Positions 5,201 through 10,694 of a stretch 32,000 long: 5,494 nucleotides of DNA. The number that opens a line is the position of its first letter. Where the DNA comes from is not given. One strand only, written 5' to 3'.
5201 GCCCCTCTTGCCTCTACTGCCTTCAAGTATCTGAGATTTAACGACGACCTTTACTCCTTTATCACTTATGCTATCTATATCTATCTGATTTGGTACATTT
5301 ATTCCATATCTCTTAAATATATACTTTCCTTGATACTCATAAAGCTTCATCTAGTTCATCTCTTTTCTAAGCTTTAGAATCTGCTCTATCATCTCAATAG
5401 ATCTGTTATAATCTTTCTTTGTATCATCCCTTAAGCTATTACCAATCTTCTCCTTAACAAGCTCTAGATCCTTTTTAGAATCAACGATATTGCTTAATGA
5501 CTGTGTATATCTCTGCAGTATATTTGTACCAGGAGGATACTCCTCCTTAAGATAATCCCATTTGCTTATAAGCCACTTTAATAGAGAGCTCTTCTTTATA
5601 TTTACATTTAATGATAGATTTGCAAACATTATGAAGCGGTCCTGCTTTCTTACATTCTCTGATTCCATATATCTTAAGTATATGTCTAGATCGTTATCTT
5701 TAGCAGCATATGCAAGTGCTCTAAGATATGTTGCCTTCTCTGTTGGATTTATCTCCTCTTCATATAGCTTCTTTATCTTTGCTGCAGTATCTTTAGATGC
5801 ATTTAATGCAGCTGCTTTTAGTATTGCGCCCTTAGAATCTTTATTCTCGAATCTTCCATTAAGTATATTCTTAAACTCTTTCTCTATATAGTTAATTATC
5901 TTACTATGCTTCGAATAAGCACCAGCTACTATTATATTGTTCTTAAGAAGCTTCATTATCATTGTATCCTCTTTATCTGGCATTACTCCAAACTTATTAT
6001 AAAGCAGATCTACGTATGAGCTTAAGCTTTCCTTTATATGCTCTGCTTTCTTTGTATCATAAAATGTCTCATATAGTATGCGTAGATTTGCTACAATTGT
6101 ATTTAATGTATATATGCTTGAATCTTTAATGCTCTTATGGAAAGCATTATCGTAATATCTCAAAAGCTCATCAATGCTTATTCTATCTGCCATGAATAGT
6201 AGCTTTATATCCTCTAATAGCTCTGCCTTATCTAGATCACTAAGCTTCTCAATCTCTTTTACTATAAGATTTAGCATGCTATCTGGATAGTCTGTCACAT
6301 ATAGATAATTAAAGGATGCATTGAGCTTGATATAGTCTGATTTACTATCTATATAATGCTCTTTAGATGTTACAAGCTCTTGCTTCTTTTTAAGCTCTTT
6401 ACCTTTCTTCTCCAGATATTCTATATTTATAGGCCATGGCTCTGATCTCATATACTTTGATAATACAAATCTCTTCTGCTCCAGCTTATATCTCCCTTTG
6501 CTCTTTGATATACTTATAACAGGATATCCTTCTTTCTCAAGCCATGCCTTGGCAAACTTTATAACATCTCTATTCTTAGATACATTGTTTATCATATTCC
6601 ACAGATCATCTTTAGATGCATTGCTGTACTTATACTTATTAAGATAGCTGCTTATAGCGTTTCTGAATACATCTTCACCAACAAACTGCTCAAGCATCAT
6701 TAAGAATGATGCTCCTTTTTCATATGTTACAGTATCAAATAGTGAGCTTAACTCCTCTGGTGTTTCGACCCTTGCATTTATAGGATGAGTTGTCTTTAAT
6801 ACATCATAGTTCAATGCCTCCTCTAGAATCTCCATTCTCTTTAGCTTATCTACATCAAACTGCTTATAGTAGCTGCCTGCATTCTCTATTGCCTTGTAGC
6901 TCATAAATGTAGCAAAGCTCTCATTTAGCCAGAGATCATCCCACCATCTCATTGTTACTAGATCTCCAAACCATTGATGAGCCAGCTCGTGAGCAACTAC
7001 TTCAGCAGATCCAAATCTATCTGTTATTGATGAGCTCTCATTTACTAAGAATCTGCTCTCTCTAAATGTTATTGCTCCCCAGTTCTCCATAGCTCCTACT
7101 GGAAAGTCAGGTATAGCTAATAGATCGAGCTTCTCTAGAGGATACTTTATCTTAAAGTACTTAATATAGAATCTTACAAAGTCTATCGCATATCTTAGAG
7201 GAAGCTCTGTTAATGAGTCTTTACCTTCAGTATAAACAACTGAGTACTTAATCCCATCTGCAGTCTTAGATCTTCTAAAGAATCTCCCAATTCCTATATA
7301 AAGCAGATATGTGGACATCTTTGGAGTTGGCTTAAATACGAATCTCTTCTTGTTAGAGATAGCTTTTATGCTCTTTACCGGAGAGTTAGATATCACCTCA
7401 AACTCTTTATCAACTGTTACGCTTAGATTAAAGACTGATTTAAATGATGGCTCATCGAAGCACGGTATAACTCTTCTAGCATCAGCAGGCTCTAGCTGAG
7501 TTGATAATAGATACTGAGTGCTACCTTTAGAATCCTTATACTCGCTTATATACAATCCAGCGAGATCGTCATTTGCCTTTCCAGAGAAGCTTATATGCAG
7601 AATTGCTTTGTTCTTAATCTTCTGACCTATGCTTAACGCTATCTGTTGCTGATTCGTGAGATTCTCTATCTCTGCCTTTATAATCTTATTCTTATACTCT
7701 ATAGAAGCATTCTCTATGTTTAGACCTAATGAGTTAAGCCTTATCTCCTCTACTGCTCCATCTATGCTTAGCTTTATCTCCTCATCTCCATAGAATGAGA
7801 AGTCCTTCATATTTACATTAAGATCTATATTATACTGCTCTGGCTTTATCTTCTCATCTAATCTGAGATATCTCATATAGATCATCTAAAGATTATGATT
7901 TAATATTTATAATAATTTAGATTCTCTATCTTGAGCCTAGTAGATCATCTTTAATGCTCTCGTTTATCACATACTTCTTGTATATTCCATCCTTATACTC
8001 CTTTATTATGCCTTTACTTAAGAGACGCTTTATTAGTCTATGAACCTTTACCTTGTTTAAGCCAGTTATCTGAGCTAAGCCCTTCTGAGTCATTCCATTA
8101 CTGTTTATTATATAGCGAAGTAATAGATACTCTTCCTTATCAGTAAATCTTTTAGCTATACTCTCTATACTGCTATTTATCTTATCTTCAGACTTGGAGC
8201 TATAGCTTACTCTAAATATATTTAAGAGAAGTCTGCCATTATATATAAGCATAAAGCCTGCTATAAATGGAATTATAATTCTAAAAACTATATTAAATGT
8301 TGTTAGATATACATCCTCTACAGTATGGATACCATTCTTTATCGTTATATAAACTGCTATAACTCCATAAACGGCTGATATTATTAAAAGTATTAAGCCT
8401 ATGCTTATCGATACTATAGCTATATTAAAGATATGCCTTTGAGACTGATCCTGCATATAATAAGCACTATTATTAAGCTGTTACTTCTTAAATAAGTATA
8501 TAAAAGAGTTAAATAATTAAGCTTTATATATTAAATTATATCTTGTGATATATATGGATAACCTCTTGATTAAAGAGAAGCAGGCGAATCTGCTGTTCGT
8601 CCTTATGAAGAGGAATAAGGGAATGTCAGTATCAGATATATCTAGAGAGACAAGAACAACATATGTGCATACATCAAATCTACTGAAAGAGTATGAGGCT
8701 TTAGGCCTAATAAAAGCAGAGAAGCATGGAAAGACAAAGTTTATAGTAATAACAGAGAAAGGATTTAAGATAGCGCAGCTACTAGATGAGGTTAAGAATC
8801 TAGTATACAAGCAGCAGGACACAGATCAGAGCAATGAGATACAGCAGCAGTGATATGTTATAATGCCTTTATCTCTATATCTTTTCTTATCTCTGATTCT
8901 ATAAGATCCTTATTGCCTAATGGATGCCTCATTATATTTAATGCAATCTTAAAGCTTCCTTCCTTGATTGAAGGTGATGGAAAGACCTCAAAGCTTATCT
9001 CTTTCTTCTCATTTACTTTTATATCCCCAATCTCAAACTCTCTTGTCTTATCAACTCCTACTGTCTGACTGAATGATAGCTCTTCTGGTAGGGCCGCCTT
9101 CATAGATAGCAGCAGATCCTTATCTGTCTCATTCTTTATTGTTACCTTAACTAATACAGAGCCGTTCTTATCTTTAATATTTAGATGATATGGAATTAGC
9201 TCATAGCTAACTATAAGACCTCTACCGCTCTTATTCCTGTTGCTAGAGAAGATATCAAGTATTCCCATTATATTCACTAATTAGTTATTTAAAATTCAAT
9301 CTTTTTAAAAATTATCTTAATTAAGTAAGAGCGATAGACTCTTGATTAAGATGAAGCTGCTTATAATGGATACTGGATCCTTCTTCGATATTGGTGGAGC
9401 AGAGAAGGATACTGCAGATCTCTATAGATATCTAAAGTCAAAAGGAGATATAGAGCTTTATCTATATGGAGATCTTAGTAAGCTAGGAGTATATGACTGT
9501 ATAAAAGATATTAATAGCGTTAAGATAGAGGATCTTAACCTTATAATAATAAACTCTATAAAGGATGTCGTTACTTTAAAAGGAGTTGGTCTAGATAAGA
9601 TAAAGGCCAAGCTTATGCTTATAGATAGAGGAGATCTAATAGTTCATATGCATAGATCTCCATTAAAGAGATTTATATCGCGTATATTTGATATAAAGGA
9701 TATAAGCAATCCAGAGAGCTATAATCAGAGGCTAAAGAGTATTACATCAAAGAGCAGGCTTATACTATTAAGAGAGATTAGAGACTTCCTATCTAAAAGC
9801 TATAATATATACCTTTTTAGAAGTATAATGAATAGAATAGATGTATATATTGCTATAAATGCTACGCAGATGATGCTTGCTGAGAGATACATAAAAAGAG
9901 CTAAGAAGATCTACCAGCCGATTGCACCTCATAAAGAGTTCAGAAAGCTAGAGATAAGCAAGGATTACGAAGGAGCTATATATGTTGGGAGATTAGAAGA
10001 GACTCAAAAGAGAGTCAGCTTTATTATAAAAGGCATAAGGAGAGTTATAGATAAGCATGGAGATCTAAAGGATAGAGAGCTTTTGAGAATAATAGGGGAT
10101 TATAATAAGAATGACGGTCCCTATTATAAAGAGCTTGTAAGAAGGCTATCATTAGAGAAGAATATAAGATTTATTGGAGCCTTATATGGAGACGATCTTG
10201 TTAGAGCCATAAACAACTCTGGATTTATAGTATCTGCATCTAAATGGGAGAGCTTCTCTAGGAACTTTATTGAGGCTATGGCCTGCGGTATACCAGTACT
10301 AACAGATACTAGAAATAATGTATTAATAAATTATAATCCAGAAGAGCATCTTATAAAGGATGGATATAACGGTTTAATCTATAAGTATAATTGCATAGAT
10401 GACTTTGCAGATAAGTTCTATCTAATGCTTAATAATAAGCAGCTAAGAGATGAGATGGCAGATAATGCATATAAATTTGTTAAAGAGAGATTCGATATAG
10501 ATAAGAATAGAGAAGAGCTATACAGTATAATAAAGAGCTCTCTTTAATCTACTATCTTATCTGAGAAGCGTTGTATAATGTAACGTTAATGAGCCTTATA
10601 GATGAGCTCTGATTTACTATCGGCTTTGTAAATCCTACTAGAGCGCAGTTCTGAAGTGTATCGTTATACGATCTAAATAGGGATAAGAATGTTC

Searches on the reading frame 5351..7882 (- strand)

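Call 39: search_protein_families(library=pfam, proteins=[window:5351-7882:-], max_evalue=0.0001)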
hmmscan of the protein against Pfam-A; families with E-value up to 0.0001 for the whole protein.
window:5351-7882:- (843 aa): 3 families
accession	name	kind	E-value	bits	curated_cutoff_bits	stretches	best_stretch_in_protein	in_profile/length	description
PF01433.26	Peptidase_M1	-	2e-73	247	27.7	1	233-447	7-218/218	Peptidase family M1 domain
PF17900.6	Peptidase_M1_N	-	1e-43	150.1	25.8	1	13-193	1-186/186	Peptidase M1 N-terminal domain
PF11838.14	ERAP1_C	-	2.4e-34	119.6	38.2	1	517-829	1-309/318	ERAP1-like C-terminal domain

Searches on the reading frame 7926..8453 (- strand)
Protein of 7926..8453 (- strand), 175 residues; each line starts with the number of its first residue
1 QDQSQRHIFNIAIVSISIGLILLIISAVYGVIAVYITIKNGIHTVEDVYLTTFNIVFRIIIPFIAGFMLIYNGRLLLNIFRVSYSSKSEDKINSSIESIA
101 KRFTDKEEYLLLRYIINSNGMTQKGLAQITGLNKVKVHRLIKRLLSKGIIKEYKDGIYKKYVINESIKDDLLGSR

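Call 39: search_protein_families(library=pfam, proteins=[window:7926-8453:-], max_evalue=0.0001)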
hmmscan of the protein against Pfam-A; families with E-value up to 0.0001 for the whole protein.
window:7926-8453:- (175 aa): 3 families
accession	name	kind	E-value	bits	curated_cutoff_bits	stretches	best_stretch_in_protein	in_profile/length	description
PF12802.13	MarR_2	-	2e-07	31.5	27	1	108-151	7-51/61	MarR family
PF13412.12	HTH_24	-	1.4e-06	28.2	21.9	1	111-151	8-48/48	Winged helix-turn-helix DNA-binding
PF01047.28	MarR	-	8.4e-05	22.8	24.6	0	107-154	4-51/59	MarR family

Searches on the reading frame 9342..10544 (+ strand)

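Call 39: search_protein_families(library=pfam, proteins=[window:9342-10544:+], max_evalue=0.0001)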
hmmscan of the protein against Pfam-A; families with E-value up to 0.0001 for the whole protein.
window:9342-10544:+ (401 aa): 3 families
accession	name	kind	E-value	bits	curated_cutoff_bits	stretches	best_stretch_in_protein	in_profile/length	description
PF00534.26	Glycos_transf_1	-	1.6e-25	90.1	26.4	1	198-378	4-171/172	Glycosyl transferases group 1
PF13692.12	Glyco_trans_1_4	-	1.8e-18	67.6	27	1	213-365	5-142/142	Glycosyl transferases group 1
PF13524.12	Glyco_trans_1_2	-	2.3e-12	47.5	25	1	248-392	17-141/144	Glycosyl transferase-like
